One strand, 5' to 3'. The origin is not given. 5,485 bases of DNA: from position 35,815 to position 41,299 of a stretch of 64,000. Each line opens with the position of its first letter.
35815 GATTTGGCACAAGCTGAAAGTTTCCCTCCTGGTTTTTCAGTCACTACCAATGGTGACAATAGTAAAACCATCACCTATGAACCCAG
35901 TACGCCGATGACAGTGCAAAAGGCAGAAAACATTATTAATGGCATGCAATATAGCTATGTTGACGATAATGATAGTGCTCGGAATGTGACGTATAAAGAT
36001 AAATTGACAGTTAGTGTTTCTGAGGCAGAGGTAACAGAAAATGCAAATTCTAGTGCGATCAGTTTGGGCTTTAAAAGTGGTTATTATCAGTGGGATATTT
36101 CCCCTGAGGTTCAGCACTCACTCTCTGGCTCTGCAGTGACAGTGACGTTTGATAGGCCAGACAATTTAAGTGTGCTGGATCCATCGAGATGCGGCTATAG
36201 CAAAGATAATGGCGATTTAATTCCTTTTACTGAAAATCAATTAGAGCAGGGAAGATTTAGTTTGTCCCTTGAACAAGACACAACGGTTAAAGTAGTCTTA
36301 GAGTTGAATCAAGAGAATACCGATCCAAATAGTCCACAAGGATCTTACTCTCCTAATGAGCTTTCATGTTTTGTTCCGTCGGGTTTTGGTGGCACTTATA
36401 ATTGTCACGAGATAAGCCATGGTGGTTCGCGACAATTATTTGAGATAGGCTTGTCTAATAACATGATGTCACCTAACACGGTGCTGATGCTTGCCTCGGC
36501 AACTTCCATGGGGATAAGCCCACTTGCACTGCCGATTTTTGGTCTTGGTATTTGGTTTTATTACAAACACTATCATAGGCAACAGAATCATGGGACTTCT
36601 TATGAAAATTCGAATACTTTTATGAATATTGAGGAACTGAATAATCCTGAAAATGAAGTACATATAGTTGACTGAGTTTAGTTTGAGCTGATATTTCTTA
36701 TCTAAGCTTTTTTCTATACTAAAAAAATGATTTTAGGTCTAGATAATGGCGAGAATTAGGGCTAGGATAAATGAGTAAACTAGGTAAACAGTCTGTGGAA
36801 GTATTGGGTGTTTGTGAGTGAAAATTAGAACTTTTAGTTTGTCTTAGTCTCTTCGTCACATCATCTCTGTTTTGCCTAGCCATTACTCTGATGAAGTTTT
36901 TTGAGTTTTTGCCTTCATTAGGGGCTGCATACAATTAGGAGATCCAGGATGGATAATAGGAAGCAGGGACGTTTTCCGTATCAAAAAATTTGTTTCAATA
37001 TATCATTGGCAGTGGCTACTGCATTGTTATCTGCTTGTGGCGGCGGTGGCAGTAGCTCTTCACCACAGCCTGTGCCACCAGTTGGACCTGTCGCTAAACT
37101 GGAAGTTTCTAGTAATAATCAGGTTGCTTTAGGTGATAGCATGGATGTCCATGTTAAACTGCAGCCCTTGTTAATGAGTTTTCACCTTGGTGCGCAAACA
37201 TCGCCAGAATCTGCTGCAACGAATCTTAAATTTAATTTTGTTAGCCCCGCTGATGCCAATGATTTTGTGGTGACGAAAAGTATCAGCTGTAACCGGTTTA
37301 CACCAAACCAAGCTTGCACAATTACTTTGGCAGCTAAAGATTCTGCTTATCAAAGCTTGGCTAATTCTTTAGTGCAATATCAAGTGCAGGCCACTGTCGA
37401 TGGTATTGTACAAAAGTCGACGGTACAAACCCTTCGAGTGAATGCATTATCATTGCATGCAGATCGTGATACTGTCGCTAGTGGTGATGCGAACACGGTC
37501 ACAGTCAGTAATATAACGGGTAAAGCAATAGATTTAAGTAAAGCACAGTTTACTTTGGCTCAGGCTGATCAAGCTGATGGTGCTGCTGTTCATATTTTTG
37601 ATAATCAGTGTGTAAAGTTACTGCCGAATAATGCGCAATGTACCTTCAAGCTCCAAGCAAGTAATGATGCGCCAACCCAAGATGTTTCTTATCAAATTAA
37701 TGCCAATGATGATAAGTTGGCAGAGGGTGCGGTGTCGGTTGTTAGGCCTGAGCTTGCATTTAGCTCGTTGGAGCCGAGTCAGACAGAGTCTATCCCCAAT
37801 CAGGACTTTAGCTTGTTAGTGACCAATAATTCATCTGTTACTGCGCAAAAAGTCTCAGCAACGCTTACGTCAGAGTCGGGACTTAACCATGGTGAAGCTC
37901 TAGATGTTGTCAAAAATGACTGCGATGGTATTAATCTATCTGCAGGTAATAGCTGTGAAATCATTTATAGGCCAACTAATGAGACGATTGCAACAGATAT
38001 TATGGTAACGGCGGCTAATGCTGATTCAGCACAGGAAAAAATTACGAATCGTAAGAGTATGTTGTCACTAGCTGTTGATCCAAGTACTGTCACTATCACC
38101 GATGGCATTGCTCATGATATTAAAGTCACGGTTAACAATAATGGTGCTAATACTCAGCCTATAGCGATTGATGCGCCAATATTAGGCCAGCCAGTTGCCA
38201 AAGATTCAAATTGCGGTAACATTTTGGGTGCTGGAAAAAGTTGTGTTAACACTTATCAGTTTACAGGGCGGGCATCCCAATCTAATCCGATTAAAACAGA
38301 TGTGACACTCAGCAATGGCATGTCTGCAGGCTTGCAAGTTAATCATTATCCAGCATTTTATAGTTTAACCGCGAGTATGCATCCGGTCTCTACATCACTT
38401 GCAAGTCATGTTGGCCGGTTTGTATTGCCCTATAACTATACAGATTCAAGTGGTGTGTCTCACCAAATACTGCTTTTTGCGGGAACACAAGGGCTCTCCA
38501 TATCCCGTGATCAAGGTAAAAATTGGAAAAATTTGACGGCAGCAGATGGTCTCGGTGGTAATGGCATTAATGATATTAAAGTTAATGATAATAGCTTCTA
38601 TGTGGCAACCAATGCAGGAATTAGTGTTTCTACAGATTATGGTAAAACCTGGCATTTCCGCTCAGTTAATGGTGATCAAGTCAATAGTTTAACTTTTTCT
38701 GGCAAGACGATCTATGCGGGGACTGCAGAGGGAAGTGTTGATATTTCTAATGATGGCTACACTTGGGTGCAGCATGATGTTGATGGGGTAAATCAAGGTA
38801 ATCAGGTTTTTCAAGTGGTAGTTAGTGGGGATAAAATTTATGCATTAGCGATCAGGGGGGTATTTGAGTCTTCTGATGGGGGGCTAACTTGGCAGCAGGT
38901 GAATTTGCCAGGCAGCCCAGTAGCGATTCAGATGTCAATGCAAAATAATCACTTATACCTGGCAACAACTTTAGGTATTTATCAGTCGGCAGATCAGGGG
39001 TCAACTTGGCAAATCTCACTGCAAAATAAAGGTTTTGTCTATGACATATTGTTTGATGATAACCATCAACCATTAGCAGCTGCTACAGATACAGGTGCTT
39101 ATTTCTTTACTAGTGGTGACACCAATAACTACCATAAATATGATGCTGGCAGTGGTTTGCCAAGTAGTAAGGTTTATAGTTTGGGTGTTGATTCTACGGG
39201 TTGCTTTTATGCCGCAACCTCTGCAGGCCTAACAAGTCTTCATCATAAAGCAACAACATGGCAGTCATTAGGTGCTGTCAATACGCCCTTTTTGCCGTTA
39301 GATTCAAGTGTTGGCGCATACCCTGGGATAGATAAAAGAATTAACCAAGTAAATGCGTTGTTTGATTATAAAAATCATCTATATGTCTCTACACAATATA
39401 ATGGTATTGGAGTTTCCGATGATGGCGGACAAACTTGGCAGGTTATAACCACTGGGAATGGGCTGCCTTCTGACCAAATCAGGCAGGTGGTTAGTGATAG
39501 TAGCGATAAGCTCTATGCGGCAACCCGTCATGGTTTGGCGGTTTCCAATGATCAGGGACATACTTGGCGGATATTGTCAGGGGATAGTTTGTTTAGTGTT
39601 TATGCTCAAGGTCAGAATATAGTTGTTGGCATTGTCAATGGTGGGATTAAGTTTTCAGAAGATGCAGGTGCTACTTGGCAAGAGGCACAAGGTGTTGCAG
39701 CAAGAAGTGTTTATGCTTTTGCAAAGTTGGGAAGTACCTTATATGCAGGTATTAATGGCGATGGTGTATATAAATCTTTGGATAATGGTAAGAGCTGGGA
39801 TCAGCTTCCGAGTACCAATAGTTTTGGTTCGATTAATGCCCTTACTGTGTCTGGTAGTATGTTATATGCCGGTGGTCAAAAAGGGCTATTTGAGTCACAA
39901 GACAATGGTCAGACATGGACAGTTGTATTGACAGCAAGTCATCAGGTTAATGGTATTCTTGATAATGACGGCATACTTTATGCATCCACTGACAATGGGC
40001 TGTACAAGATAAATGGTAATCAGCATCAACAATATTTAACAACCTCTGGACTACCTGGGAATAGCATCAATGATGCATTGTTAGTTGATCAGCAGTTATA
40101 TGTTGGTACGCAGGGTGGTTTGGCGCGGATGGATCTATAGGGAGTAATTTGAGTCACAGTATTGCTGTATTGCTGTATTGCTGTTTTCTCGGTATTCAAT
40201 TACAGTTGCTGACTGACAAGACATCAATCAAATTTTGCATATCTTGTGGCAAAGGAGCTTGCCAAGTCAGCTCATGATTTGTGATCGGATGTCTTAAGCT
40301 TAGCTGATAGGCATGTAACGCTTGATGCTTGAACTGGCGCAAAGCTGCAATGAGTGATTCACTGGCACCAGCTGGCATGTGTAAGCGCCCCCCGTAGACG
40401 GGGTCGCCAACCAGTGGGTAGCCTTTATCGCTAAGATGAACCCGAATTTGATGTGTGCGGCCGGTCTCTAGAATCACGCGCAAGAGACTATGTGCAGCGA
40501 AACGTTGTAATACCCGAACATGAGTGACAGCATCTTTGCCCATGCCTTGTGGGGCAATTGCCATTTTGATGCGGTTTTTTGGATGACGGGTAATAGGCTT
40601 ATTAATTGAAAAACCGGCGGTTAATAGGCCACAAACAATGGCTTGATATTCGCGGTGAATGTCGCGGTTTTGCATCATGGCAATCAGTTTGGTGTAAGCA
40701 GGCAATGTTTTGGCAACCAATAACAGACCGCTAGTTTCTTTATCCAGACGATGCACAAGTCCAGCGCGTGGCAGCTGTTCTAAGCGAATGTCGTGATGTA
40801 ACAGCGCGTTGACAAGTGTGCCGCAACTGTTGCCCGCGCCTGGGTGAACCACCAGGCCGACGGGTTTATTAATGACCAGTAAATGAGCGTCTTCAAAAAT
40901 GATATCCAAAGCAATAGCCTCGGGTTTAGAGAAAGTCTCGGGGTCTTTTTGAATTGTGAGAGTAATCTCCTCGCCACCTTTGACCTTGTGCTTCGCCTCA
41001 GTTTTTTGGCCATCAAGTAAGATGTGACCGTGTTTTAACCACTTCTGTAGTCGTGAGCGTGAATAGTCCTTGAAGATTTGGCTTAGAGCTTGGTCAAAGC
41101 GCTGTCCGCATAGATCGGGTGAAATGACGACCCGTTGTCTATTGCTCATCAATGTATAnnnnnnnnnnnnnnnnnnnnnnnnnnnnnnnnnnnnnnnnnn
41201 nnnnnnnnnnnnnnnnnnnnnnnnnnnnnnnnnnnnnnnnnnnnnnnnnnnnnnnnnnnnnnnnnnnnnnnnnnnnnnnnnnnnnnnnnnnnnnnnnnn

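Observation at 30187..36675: Giant chimeric protein: cytoplasm-sized coiled coil joined through a TM to adhesin-type cadherin-like modules, then a second TM and an acidic tail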

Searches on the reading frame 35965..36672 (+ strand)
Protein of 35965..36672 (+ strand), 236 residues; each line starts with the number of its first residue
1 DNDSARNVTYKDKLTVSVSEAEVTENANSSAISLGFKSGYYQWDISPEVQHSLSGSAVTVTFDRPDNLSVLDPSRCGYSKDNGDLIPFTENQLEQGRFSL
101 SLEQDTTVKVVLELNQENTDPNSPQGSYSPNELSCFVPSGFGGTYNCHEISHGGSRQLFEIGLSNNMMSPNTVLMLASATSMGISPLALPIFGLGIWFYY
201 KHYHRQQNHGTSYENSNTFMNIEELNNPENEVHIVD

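Call 78: search_solved_structures(query=window:35965-36672:+, max_evalue=10)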
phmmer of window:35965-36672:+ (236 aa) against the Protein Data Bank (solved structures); distinct sequences matched with E-value up to 10: 1.
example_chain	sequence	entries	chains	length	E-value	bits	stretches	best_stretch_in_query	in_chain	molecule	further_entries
4k2n_A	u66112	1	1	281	0.98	11.9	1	28-72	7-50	Enoyl-CoA hydratase/carnithine racemase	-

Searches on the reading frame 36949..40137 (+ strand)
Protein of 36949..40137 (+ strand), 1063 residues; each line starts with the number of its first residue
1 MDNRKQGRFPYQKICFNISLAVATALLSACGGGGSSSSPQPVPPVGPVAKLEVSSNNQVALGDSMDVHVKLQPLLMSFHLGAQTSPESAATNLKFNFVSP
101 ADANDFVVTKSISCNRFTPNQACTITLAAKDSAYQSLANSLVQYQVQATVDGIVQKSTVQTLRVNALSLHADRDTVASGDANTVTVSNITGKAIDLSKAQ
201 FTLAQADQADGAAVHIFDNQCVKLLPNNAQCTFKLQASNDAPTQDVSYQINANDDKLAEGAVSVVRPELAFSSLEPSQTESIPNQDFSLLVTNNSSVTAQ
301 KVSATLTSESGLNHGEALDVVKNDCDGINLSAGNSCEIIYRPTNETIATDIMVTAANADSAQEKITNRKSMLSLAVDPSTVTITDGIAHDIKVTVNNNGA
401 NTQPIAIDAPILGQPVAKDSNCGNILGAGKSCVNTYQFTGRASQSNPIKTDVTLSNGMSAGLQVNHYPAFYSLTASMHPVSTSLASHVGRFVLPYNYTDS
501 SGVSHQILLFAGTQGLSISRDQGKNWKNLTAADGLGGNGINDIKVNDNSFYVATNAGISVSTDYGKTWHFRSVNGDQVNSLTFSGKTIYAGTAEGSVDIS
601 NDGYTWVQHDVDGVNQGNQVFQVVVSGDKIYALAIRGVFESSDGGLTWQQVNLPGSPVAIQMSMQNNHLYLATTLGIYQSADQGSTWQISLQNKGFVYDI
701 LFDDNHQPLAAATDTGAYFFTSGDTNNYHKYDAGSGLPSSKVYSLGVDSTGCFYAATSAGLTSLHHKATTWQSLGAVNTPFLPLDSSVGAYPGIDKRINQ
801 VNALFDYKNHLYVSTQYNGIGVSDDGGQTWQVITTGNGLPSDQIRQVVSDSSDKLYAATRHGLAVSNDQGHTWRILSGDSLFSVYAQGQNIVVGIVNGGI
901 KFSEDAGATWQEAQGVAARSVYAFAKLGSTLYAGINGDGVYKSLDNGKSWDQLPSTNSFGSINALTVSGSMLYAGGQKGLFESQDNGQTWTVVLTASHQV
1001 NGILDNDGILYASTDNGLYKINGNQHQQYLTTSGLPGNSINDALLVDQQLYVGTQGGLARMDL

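Call 6: search_protein_families(library=pfam, proteins=[window:36949-40137:+], max_evalue=0.01)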
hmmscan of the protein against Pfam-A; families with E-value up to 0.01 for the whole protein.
window:36949-40137:+ (1063 aa): 11 families
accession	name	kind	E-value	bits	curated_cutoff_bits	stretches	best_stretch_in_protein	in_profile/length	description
PF15902.12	Sortilin-Vps10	-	7e-16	58.5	33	1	516-583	3-75/446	Sortilin, neurotensin receptor 3,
PF14870.12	PSII_BNR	-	5.6e-15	55.8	27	1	596-861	40-296/303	Photosynthesis system II assembly factor YCF48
PF02012.26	BNR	-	3.9e-13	47.7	27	0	822-831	2-11/12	BNR/Asp-box repeat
PF19755.4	DUF6242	-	3.3e-11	43.9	29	0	503-568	149-217/217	Domain of unknown function (DUF6242)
PF07494.17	Reg_prop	-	2.8e-07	30.3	20.4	0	1034-1055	1-23/24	Two component regulator propeller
PF13088.12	BNR_2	-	2.2e-05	24.4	31.4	0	603-688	147-249/277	BNR repeat-like domain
PF24316.1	Tli3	-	0.00026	21.8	27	0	556-585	84-113/129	T6SS Tli3 immunity protein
PF15899.11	BNR_6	-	0.00044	20.5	27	0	560-568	3-11/14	BNR-Asp box repeat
PF21544.3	PorZ_N_b_propeller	-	0.00052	20.8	27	0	525-594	66-136/154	TSS9, PorZ, N-terminal beta-propeller domain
PF03174.19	CHB_HEX_C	-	0.0048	17.2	23.6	0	808-837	23-53/76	Chitobiase/beta-hexosaminidase C-terminal domain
PF13810.12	DUF4185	-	0.0058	16.3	39.5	0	808-842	117-151/309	Domain of unknown function (DUF4185)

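Call 8: search_protein_families(library=ncbifam, proteins=[window:36949-40137:+], max_evalue=0.1)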
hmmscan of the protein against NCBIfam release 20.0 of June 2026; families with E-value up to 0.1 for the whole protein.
window:36949-40137:+ (1063 aa): 4 families
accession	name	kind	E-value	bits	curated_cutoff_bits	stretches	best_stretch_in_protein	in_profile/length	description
NF045728.1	glycosyl_F510_1955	equivalog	5.5e-51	173.2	175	6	808-925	103-225/246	F510_1955 family glycosylhydrolase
NF053688.1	BamI_Bacteroidota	equivalog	2.3e-16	60.1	370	4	940-1026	186-269/452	BamI family beta-barrel-assembly machinery protein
NF010237.0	PRK13684.1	equivalog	4.3e-16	58.9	326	1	600-849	72-311/334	photosynthesis system II assembly factor Ycf48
NF058595.1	invert_tail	domain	0.088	13.1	37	0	14-41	56-82/113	lipo-invert putative C-terminal anchoring domain-containing protein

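Call 76: search_protein_families(library=padloc, proteins=[window:36949-40137:+], max_evalue=0.01)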
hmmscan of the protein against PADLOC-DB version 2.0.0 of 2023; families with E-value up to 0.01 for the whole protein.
window:36949-40137:+ (1063 aa): 0 families

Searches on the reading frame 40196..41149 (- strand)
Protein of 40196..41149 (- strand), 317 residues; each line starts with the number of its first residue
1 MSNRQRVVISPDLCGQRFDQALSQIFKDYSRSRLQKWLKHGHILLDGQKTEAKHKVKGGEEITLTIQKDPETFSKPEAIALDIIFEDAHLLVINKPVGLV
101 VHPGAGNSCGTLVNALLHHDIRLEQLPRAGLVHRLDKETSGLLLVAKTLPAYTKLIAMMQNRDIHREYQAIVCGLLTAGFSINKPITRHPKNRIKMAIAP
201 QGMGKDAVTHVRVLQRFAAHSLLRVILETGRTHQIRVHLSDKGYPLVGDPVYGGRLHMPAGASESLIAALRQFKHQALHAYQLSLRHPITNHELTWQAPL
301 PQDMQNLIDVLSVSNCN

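Call 6: search_protein_families(library=pfam, proteins=[window:40196-41149:-], max_evalue=0.01)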
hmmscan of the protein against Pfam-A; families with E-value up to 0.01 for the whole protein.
window:40196-41149:- (317 aa): 2 families
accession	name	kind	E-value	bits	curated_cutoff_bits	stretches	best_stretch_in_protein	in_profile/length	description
PF00849.27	PseudoU_synth_2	-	1.2e-32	113.7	26.8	1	89-240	1-151/152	RNA pseudouridylate synthase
PF01479.30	S4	-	4.7e-09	36.3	22.8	1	16-62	1-48/48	S4 domain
